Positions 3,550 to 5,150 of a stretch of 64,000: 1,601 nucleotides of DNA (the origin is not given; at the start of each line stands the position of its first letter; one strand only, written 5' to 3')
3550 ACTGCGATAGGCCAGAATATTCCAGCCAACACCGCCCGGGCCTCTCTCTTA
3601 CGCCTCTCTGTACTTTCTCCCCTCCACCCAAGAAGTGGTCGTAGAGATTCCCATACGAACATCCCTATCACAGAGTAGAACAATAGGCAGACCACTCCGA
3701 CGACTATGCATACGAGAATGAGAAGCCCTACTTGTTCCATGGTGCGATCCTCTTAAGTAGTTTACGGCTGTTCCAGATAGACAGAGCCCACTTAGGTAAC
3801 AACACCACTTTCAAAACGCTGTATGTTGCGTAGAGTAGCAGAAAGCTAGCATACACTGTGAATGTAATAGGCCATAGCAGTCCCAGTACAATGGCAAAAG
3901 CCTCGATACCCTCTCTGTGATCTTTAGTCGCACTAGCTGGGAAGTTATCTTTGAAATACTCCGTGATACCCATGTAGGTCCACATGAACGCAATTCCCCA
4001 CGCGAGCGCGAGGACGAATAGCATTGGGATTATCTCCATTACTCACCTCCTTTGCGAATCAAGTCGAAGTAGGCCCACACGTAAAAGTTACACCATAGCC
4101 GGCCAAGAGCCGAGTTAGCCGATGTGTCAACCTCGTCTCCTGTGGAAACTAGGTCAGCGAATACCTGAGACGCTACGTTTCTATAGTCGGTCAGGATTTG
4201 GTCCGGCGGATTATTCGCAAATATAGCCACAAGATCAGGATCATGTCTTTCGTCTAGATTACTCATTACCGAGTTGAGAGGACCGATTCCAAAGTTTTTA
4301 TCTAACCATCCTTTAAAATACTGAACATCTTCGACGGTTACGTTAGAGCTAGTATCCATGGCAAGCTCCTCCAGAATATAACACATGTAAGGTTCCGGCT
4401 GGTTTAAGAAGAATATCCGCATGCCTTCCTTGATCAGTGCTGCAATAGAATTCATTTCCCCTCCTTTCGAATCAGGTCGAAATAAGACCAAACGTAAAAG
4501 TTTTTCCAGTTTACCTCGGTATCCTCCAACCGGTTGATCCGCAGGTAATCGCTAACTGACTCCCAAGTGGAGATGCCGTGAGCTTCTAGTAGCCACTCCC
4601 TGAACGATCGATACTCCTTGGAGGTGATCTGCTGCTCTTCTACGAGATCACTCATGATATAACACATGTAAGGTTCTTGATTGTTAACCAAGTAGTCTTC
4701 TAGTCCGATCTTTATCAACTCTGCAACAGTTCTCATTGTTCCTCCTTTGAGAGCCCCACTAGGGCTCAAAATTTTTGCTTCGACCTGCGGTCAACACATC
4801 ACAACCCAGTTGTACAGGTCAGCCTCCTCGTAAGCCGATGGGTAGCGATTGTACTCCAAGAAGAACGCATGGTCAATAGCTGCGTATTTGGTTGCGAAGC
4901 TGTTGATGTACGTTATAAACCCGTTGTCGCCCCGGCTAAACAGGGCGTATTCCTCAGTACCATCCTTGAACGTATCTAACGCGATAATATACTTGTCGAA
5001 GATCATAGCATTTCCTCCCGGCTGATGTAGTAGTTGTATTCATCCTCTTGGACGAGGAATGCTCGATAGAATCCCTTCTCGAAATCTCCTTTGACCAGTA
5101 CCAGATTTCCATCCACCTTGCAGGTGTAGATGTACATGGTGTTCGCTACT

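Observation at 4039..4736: Baseplate-J N-terminal peptide duplicated into an early small protein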

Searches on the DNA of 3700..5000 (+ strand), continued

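Call 64: get_annotated_region(hit=H2, flank=3700)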
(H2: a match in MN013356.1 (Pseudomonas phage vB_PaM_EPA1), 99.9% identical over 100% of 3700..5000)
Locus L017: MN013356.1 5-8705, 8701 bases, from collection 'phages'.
description: Pseudomonas phage vB_PaM_EPA1, complete genome.
organism: Pseudomonas phage vB_PaM_EPA1 (NCBI taxid 2587493)
taxonomy: Viruses; Duplodnaviria; Heunggongvirae; Uroviricota; Caudoviricetes; Pakpunavirus; Pakpunavirus zigelbrucke
host: Pseudomonas aeruginosa PAO1; source: hospital sewage; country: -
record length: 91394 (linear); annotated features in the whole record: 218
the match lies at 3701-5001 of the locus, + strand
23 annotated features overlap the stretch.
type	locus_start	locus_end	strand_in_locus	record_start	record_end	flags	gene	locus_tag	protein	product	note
CDS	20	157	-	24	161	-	-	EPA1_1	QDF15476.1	hypothetical protein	-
CDS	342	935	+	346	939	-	-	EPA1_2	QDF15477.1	hypothetical protein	-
CDS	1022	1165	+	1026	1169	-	-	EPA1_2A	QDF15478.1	hypothetical protein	-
CDS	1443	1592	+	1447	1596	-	-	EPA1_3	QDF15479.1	hypothetical protein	-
regulatory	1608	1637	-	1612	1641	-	-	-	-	terminator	-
CDS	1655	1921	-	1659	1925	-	-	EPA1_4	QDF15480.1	hypothetical protein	-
CDS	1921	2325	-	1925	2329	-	-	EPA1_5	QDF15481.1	hypothetical protein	-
CDS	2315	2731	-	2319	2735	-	-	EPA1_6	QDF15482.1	hypothetical protein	-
CDS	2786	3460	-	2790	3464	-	-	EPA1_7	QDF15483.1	hypothetical protein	-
CDS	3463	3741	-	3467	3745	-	-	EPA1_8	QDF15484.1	hypothetical protein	-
CDS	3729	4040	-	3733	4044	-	-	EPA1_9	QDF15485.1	hypothetical protein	-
CDS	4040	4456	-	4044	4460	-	-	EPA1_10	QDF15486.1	hypothetical protein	-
CDS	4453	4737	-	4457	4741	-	-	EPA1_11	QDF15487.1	hypothetical protein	-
CDS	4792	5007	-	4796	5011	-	-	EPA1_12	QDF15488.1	hypothetical protein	-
CDS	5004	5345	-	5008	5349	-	-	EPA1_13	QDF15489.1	hypothetical protein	-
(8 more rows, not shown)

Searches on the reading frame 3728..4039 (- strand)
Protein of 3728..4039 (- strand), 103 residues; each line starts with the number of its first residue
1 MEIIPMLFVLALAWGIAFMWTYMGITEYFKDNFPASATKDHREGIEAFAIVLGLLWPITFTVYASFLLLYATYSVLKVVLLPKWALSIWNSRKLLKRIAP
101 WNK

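Call 15: search_protein_families(library=pfam, proteins=[window:3728-4039:-], max_evalue=0.1)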
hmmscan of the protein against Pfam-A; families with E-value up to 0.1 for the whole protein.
window:3728-4039:- (103 aa): 1 family
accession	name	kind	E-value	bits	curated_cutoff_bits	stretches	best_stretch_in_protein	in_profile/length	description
PF14880.11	COX14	-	0.065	13.5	25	0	58-78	22-42/59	Cytochrome oxidase c assembly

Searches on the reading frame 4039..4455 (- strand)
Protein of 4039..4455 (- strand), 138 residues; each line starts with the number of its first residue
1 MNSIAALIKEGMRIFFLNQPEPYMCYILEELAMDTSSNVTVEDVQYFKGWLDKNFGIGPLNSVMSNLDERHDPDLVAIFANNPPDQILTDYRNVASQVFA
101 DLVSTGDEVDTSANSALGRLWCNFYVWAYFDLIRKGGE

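Call 15: search_protein_families(library=pfam, proteins=[window:4039-4455:-], max_evalue=0.1)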
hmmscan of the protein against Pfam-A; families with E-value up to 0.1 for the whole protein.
window:4039-4455:- (138 aa): 0 families

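Call 16: search_protein_families(library=phrogs, proteins=[window:4039-4455:-], max_evalue=0.01)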
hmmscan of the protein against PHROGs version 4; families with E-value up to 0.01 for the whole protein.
window:4039-4455:- (138 aa): 1 family
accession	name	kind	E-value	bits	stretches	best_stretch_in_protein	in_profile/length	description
phrog_2614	-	unknown function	1.7e-31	109.7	1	1-137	3-104/105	-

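Call 17: find_homologous_proteins(query=window:4039-4455:-, max_evalue=0.01)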
Query window:4039-4455:- (138 aa): 4 proteins with E <= 0.01 among 10 candidates.
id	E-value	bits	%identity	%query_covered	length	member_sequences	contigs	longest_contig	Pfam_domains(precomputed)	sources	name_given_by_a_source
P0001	8.8e-89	312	100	100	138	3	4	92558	-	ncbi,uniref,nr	ncbi:hypothetical protein QE328_gp011 [Pseudomonas phage vB_PaM_EPA1]|uniref:Uncharacterized protein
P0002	1.6e-47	179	63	99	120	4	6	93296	-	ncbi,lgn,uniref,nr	ncbi:hypothetical protein PAK_P100138c [Pseudomonas phage PAK_P1]|uniref:Uncharacterized protein n=2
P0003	3.2e-40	155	58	99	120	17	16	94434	-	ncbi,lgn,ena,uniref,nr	ncbi:hypothetical protein [Pseudomonas phage vB_PaeM_PS3]|uniref:Uncharacterized protein n=5 Tax=Pak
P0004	1.8e-33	133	53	99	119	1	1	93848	-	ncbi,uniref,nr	ncbi:hypothetical protein [Pseudomonas phage vB_PaeM_C2-10_Ab02]|uniref:Uncharacterized protein n=1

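Call 28: find_encoding_contigs(protein=P0002, flank=1500, max_places=6)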
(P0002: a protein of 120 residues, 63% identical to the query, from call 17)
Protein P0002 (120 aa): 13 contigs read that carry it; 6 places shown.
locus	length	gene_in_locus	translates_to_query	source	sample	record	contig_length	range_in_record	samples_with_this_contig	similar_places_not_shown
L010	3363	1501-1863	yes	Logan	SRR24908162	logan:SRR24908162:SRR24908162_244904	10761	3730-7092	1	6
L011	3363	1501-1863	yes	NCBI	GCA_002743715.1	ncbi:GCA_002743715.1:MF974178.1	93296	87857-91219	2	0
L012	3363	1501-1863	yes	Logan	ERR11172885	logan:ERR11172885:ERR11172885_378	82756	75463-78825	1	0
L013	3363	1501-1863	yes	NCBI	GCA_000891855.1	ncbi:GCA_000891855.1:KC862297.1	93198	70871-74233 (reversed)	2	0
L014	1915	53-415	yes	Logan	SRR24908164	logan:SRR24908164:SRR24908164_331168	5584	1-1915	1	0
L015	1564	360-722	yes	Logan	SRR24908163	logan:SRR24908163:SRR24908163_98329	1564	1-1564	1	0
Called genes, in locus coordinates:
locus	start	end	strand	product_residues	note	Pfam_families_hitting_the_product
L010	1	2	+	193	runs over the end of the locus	-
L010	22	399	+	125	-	-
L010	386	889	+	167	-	-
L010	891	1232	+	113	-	-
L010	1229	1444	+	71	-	-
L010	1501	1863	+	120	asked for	-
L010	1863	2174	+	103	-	-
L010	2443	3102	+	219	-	-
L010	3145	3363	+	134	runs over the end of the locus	-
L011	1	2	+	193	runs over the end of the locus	-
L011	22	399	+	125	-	-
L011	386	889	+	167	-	-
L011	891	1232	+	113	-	-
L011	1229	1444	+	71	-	-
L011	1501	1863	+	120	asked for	-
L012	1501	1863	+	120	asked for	-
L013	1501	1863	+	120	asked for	-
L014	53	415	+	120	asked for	-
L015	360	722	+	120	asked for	-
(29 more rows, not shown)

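Call 34: search_solved_structures(query=window:4039-4455:-, max_evalue=10)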
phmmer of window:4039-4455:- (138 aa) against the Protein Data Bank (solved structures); distinct sequences matched with E-value up to 10: 2.
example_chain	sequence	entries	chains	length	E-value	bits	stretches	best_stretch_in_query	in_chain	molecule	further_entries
9zd7_0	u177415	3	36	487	2.9e-15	59.6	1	84-120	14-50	gp88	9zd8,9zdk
2lww_B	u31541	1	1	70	0.45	13.6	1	55-110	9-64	Nuclear transcription factor RelA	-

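Call 47: predict_structure(alignment_id=A2)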
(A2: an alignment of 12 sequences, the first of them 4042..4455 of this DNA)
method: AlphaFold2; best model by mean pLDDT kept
length: 138 residues; sequences in the alignment: 12
mean_pLDDT: 68.2   pTM: 0.65
mean pLDDT of the five models: 68.2, 61.4, 55.8, 54.8, 44.6
residues with pLDDT >= 90: 19; 70-90: 50; 50-70: 43; < 50: 26
segments of 3 or more residues with pLDDT < 50: 62-72, 83-86, 110-114
pLDDT, mean of each block of 10 residues (from residue 1): 89 77 82 91 91 71 43 51 50 52 52 57 78 73
secondary structure, 60 per line:
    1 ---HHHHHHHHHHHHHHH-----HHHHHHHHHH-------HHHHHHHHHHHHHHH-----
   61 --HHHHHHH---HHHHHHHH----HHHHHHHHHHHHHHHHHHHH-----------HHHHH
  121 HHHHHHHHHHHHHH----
elements in order: H4-18 H24-33 H41-55 H63-69 H73-80 H85-104 H116-134

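Call 61: fold_search(model_id=the predicted structure, library=pdb)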
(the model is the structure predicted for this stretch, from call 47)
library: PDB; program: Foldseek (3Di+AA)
matches with E <= 10: 42; with E <= 0.001: 0
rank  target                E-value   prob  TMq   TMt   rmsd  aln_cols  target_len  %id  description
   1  4wfc_B                4.4e+00  0.08  0.23  0.26  12.1       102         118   17  Structure of the Rrp6-Rrp47 interaction (released 2014-10-29)
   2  6bqt_B                4.4e+00  0.06  0.22  0.15  13.5       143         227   12  Complex of 14-3-3 theta with an IRSp53 peptide doubly-phosphorylated at T340 and T360 (released 2018-12-05)
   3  7qca_SN0              4.7e+00  0.04  0.20  0.19  14.7       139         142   14  Spraguea lophii ribosome (released 2022-11-30)
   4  5nwk_A                5.2e+00  0.07  0.23  0.15  13.4       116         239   14  14-3-3c in complex with CPP and fusicoccin (released 2017-11-22)
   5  5nwi_A                5.2e+00  0.05  0.23  0.14  13.7       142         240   14  14-3-3c in complex with CPP (released 2017-11-22)
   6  2hhe_B                6.1e+00  0.05  0.26  0.26  13.1       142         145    9  OXYGEN AFFINITY MODULATION BY THE N-TERMINI OF THE BETA CHAINS IN HUMAN AND BOVINE HEMOGLOBIN (released 1995-01-26)
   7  8ink_N                6.1e+00  0.04  0.22  0.11  15.8       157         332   12  human nuclear pre-60S ribosomal particle - State D (released 2023-08-09)
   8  5vk3_B                6.1e+00  0.03  0.17  0.05  12.3       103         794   14  Apo ctPRC2 with E840A and K852D mutations in Ezh2 (released 2017-06-14)
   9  5nwk_F                6.4e+00  0.05  0.23  0.15  14.6       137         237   14  14-3-3c in complex with CPP and fusicoccin (released 2017-11-22)
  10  5ojc                  6.4e+00  0.03  0.22  0.20  12.1       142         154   17  Structure of MbQ2.1 NMH (released 2018-01-24)
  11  8kfh_A                6.4e+00  0.03  0.18  0.17  12.5       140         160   14  Crystal structure of sperm whale myoglobin reconstituted with manganese porphycene (released 2024-08-21)
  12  5tqr_B                6.4e+00  0.03  0.17  0.05  12.2       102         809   15  ctPRC2 in an autoinhibited conformation bound to S-adenosylmethionine (released 2017-06-14)
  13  1pbw_A                6.8e+00  0.05  0.24  0.20  12.2       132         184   11  STRUCTURE OF BCR-HOMOLOGY (BH) DOMAIN (released 1997-03-12)
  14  6fpf_A                6.8e+00  0.04  0.22  0.14  13.3       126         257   13  Structure of the Ustilago maydis chorismate mutase 1 (released 2019-01-16)
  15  6ww7_B                6.8e+00  0.03  0.20  0.12  14.9       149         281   13  Structure of the human ER membrane protein complex in a lipid nanodisc (released 2020-05-27)
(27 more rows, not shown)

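Call 62: fold_search(model_id=the predicted structure, library=viral)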
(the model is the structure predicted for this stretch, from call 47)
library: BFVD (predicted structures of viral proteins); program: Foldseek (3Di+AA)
matches with E <= 10: 63; with E <= 0.001: 0
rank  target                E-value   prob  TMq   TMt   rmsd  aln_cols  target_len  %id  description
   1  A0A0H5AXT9            1.0e-02  1.00  0.53  0.70   5.5       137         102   24  Uncharacterized protein [Pseudomonas phage KPP21]
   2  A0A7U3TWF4            1.3e+00  0.12  0.22  0.21  12.2       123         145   15  (no name in the UniProt tables at hand)
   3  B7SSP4                1.7e+00  0.06  0.17  0.18  12.7       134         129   14  P17 protein [Bacillus phage Nf]
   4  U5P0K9                2.2e+00  0.23  0.32  0.41   6.5        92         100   14  (no name in the UniProt tables at hand)
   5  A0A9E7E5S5            2.2e+00  0.14  0.25  0.18  10.0       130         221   13  DNA-binding phage zinc finger domain-containing protein [Streptomyces phage AxeJC]
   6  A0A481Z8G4            2.7e+00  0.04  0.19  0.16  13.7       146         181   14  Uncharacterized protein [Pithovirus LCPAC304]
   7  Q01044                3.1e+00  0.07  0.26  0.22  13.8       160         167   14  Uncharacterized gene 71 protein [Saimiriine herpesvirus 2 (strain 11)]
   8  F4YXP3                3.3e+00  0.07  0.21  0.11  12.7       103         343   14  AAA+ ATPase domain-containing protein [Roseobacter phage RDJL Phi 1]
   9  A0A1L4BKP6            3.3e+00  0.04  0.20  0.17  15.6       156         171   13  Terminase, small subunit [Thermus phage G20c]
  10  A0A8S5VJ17            3.7e+00  0.15  0.25  0.39   9.5        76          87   14  (no name in the UniProt tables at hand)
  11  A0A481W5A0            4.1e+00  0.08  0.28  0.30  13.5       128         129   16  Uncharacterized protein [Pseudomonas phage Psa21]
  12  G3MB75                4.1e+00  0.06  0.25  0.11  21.3       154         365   14  Gp5 [Bacillus phage G]
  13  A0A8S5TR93            4.3e+00  0.10  0.21  0.17   9.4        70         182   21  Uncharacterized protein [Siphoviridae sp. ctss15]
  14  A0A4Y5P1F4            4.3e+00  0.09  0.27  0.34  14.3       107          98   13  Putative nucleoside triphosphate pyrophosphohydrolase [Pantoea phage vB_PagS_AAS21]
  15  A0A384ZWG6            4.3e+00  0.04  0.21  0.13  14.0       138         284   13  Uncharacterized protein [Dickeya phage vB_DsoM_JA13]
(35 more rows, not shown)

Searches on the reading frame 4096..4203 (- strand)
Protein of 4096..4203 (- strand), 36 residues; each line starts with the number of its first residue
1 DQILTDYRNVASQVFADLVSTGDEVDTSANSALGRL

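Call 65: search_protein_representatives(protein=window:4096-4203:-)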
Query: 36 residues. Proteins with E-value up to 0.001 (for the whole library): 2; up to 1e-10: 0; up to 1e-30: 0. The best 2 are listed.
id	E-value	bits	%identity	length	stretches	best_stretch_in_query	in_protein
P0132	1.1e-06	42.8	57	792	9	9-29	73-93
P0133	6.3e-05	37.5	58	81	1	1-36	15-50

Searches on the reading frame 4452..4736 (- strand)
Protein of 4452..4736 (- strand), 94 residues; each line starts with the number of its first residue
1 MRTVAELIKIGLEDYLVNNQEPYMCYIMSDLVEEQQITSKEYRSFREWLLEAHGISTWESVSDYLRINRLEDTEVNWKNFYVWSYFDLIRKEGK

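Call 15: search_protein_families(library=pfam, proteins=[window:4452-4736:-], max_evalue=0.1)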
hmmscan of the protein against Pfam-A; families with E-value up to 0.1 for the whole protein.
window:4452-4736:- (94 aa): 2 families
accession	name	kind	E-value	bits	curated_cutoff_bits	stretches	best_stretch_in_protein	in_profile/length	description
PF08513.17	LisH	-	0.091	13.2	21.6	0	61-73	7-19/27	LisH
PF02847.23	MA3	-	0.098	13.1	23.2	0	6-43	36-75/113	MA3 domain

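Call 16: search_protein_families(library=phrogs, proteins=[window:4452-4736:-], max_evalue=0.01)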
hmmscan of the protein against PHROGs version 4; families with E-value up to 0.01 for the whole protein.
window:4452-4736:- (94 aa): 1 family
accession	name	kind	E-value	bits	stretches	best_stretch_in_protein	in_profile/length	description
phrog_2614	-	unknown function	6.2e-33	114.3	1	1-93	3-104/105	-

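Call 19: search_dna_similar(query=window:4452-4736:-, collection=phages, mode=protein, max_rows=60, rows=spread, max_evalue=0.001)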
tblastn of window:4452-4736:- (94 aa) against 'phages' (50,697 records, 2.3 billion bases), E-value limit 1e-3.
Records with a match: 210; places in all: 285; records where one place covers at least 80% of the query: 210.
Best place of each record, by identity: >=99% 4; 95-99% 2; 60-80% 66; <60% 138.
By first word of the organism name: Pseudomonas 207; Photobacterium 2; Bacillus 1.
By host as written in the record: Pseudomonas aeruginosa 88; Pseudomonas aeruginosa PAO1 39; Pseudomonas aeruginosa ATCC 27853 12; Pseudomonas aeruginosa PAK 10; - 6; Pseudomonas sp. 4; Pseudomonas aeruginosa ATCC 15442 3; Pseudomonas aeruginosa ATCC27853 3; and 29 more.
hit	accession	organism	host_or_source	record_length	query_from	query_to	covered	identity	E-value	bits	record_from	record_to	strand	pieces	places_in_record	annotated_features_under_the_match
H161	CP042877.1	Bacillus phage GaW-2019a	Bacillus cereus strain 09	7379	1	94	100%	100.0%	3e-57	194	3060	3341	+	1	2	record has no annotation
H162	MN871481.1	Pseudomonas phage PaSz-1_45_92k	Pseudomonas aeruginosa PAO1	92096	1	94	100%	98.9%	1e-56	192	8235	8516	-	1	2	record has no annotation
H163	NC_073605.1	Pseudomonas phage ITTPL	Pseudomonas aeruginosa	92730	1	94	100%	76.6%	2e-42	151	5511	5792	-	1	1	hypothetical protein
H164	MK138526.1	Pseudomonas phage vB_PaeM_LCK69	Pseudomonas aeruginosa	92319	1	94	100%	76.6%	9e-42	149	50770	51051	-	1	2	hypothetical protein (x2)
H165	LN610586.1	Pseudomonas phage vB_PaeM_C2-10_Ab10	Pseudomonas aeruginosa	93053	1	94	100%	76.6%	9e-42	149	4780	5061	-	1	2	record has no annotation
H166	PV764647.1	Pseudomonas phage HenuyfyN19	Pseudomonas aeruginosa 2025019N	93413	1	94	100%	76.6%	9e-42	149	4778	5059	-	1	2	hypothetical protein (x2)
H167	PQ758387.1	Pseudomonas phage 37F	Pseudomonas aeruginosa 147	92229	1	94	100%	76.6%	9e-42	149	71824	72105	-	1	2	hypothetical protein (x2)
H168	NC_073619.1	Pseudomonas phage vB_PA45_GUMS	Pseudomonas aeruginosa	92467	1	94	100%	76.6%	1e-41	149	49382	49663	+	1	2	hypothetical protein (x2)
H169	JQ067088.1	Pseudomonas phage PaMx12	Pseudomonas aeruginosa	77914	1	94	100%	75.5%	6e-41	147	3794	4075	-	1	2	record has no annotation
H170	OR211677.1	Pseudomonas phage vB_PaM_EPA3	Pseudomonas aeruginosa PAO1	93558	1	94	100%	71.3%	4e-38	139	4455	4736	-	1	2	hypothetical protein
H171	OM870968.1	Pseudomonas phage vB_Paer_Ps25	Pseudomonas aeruginosa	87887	1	92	98%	71.7%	8e-38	138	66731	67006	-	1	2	hypothetical protein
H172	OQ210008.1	Pseudomonas phage JS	Pseudomonas aeruginosa Paer42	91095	1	92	98%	71.7%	8e-38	138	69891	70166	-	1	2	hypothetical protein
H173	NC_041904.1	Pseudomonas phage Zigelbrucke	Pseudomonas aeruginosa PAO1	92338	1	92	98%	71.7%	8e-38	138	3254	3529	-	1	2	hypothetical protein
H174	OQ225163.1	Pseudomonas phage vB_PaeM_B31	Pseudomonas aeruginosa B31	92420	1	92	98%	71.7%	8e-38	138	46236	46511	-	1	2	hypothetical protein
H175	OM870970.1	Pseudomonas phage vB_Paer_PsIn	Pseudomonas aeruginosa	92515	1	92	98%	71.7%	8e-38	138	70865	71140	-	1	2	wall associated receptor kinase like 20-like protein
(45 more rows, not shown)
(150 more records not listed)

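Call 32: find_homologous_proteins(query=window:4452-4736:-, max_evalue=0.001)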
Query window:4452-4736:- (94 aa): 7 proteins with E <= 0.001 among 9 candidates.
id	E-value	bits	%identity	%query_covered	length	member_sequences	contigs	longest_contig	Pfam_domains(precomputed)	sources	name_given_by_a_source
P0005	4.2e-52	192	91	100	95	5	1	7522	-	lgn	-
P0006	1.8e-40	155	74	100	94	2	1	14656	-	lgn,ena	-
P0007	6.5e-40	153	76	100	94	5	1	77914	-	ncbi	-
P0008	1.3e-39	152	74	96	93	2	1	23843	-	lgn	-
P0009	6.5e-37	143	71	98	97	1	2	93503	-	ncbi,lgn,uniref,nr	ncbi:hypothetical protein BN405_2-10_Ab1_orf_09 [Pseudomonas phage vB_PaeM_C2-10_Ab1]|uniref:Unchara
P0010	8.7e-37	143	72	98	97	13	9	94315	-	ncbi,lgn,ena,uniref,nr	ncbi:hypothetical protein X831_gp134 [Pseudomonas phage PAK_P2]|uniref:Uncharacterized protein n=9 T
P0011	1.1e-35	139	68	98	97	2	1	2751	-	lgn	-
